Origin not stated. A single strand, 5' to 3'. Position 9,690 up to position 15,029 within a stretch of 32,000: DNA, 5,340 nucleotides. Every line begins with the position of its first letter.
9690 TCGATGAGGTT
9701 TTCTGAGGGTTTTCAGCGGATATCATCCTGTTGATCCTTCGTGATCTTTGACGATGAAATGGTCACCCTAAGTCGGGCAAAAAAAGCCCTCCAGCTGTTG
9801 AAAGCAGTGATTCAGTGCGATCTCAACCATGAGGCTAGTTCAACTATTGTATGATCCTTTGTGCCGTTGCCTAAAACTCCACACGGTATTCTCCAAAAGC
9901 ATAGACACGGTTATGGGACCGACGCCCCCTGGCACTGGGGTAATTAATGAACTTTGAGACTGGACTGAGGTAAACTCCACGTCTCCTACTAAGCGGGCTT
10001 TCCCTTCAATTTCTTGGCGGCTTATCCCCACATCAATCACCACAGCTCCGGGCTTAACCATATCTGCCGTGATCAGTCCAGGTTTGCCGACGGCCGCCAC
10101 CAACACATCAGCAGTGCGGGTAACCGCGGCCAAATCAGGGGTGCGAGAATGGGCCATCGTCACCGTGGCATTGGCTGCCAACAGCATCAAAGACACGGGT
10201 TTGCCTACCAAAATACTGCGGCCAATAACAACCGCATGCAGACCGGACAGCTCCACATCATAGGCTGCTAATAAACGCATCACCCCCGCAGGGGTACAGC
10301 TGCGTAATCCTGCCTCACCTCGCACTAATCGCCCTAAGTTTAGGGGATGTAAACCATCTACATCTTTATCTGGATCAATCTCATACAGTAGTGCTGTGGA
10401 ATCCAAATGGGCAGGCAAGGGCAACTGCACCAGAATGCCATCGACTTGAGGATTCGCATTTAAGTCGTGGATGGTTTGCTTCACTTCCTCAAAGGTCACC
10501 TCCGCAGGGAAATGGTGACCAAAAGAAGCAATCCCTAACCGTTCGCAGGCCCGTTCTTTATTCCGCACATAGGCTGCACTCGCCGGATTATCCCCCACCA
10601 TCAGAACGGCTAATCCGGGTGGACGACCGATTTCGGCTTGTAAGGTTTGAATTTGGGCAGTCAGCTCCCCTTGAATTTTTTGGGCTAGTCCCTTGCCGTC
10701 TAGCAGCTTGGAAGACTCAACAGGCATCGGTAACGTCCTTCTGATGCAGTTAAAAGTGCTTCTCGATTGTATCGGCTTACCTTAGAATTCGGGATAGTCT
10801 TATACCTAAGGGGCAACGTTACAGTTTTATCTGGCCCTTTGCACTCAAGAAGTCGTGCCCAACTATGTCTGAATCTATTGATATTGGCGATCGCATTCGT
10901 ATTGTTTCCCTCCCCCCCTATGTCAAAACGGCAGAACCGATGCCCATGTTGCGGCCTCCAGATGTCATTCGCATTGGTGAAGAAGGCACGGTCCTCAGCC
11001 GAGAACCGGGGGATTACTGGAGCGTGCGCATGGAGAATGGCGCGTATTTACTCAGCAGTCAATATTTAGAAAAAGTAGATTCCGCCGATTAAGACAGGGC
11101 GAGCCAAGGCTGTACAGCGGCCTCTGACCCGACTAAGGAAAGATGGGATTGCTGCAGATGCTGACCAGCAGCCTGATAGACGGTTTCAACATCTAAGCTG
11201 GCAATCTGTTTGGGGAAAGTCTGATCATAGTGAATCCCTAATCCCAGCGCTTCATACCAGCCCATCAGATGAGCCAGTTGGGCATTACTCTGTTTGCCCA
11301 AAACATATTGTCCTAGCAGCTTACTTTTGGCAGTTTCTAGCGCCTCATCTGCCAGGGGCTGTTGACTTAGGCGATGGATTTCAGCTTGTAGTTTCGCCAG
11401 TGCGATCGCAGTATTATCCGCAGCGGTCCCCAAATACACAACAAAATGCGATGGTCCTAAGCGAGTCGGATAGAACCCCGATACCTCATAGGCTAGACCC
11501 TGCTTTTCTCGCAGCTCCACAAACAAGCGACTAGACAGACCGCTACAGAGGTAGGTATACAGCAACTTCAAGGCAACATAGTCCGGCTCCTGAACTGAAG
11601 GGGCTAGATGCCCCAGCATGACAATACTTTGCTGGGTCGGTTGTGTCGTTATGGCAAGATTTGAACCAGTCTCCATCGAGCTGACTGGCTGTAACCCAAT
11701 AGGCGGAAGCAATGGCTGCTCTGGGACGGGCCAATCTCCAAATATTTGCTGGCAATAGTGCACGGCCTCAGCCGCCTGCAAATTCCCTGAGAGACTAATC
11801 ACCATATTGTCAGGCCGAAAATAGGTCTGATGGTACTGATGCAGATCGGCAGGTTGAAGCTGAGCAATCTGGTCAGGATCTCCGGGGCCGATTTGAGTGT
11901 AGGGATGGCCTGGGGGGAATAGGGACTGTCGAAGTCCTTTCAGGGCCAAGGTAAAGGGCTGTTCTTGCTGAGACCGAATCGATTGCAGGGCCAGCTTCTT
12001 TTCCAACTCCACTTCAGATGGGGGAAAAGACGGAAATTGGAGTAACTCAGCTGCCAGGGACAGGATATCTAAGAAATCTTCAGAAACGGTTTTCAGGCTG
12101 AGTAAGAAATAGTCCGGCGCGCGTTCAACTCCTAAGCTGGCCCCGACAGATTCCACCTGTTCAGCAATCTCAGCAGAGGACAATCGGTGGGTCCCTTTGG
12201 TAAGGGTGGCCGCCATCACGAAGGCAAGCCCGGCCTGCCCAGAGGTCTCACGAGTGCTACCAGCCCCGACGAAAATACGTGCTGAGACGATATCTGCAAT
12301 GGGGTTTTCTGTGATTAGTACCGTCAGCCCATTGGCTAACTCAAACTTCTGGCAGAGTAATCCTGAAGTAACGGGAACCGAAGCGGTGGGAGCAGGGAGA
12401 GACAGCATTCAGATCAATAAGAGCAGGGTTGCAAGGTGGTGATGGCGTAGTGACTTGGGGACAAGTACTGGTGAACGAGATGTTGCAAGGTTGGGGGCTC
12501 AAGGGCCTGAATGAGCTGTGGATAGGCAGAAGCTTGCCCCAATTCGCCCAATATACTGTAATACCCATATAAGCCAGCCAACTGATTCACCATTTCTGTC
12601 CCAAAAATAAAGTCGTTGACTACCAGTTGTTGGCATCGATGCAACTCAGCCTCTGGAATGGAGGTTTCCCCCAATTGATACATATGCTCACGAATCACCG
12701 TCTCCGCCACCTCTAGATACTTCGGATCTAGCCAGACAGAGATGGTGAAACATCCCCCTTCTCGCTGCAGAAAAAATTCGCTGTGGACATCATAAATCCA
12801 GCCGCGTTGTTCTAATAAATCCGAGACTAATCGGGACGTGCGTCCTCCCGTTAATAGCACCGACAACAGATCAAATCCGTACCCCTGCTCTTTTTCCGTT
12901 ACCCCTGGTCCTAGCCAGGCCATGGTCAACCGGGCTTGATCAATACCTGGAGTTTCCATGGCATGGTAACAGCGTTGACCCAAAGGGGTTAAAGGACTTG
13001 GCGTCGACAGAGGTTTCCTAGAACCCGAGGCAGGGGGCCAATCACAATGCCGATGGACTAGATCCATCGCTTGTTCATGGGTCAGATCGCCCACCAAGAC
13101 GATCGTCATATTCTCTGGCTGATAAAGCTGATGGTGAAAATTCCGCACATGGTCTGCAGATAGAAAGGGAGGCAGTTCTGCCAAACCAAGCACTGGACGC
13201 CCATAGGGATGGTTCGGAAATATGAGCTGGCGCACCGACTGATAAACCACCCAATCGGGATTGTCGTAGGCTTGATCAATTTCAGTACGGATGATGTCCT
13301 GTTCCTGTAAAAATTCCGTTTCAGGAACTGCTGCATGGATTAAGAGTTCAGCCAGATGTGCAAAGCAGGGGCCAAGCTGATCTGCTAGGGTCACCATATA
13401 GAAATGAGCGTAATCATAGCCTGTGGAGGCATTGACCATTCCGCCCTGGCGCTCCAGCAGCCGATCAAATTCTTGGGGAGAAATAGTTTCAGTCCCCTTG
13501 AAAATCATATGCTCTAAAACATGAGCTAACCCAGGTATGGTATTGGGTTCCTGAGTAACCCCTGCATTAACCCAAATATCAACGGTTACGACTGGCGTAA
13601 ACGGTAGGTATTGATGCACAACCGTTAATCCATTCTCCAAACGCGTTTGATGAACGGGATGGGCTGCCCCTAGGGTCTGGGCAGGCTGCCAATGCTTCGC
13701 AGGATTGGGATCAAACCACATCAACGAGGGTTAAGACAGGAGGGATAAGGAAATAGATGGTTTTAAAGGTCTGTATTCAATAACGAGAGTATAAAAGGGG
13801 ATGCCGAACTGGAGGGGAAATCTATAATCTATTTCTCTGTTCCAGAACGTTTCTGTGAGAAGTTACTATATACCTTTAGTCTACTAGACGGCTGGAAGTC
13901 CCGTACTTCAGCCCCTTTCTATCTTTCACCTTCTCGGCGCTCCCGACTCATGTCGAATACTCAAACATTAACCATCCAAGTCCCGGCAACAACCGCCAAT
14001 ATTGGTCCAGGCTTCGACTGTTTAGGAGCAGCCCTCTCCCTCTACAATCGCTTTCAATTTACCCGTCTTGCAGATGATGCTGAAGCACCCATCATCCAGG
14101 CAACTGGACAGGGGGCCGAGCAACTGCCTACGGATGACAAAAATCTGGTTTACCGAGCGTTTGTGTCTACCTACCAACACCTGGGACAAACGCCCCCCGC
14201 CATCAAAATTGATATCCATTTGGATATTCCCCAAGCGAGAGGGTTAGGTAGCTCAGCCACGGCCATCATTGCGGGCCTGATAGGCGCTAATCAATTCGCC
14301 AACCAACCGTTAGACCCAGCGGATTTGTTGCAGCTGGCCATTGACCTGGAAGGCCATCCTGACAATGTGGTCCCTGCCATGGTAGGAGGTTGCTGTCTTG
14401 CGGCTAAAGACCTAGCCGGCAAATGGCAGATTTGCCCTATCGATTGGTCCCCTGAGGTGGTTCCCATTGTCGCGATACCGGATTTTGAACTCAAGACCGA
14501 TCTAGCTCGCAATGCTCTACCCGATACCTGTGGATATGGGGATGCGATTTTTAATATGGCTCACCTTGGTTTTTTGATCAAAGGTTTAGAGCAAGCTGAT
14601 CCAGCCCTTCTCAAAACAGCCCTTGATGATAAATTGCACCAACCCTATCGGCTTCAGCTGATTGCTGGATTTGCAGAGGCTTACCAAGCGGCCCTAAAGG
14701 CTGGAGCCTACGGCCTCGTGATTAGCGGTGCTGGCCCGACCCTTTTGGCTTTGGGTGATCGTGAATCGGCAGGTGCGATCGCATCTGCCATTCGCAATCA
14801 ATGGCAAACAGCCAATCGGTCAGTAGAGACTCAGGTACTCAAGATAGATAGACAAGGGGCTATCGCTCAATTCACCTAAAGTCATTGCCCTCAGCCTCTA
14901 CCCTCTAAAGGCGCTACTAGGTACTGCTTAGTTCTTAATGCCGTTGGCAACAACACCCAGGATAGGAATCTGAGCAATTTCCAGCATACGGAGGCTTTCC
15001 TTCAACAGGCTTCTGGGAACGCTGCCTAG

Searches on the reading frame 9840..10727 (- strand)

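Call 69: search_protein_families(library=pfam, proteins=[window:9840-10727:-], max_evalue=0.001)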
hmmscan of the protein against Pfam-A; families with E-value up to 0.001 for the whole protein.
window:9840-10727:- (295 aa): 2 families
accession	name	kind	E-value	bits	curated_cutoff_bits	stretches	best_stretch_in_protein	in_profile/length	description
PF02882.25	THF_DHG_CYH_C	-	3.5e-66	221.9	27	1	127-287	1-158/160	Tetrahydrofolate dehydrogenase/cyclohydrolase, NAD(P)-binding domain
PF00763.28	THF_DHG_CYH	-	9.7e-41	139.1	32.8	1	9-124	1-115/115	Tetrahydrofolate dehydrogenase/cyclohydrolase, catalytic domain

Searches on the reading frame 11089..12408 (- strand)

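Call 69: search_protein_families(library=pfam, proteins=[window:11089-12408:-], max_evalue=0.001)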
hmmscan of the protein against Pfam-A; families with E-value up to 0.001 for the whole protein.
window:11089-12408:- (439 aa): 2 families
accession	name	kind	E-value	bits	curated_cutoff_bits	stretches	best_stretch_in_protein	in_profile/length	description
PF05193.26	Peptidase_M16_C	-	5.2e-34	118.1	23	1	184-364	2-181/181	Peptidase M16 inactive domain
PF00675.25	Peptidase_M16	-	8.8e-15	55.3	22.3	1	30-152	2-124/149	Insulinase (Peptidase family M16)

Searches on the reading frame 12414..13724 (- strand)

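Call 69: search_protein_families(library=pfam, proteins=[window:12414-13724:-], max_evalue=0.001)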
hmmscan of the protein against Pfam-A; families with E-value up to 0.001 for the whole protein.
window:12414-13724:- (436 aa): 2 families
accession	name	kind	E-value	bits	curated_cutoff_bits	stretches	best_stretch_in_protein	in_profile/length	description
PF05193.26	Peptidase_M16_C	-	1.9e-34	119.5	23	1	188-366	2-179/181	Peptidase M16 inactive domain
PF00675.25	Peptidase_M16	-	2.9e-26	92.6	22.3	1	35-179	2-146/149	Insulinase (Peptidase family M16)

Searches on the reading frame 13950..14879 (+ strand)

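Call 69: search_protein_families(library=pfam, proteins=[window:13950-14879:+], max_evalue=0.001)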
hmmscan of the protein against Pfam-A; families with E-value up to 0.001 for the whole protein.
window:13950-14879:+ (309 aa): 2 families
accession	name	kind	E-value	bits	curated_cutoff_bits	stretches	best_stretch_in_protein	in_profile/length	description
PF00288.32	GHMP_kinases_N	-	6.5e-18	65.2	22.3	1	65-147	1-87/87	GHMP kinases N terminal domain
PF08544.19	GHMP_kinases_C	-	6.7e-11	42.9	21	1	210-285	2-83/85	GHMP kinases C terminal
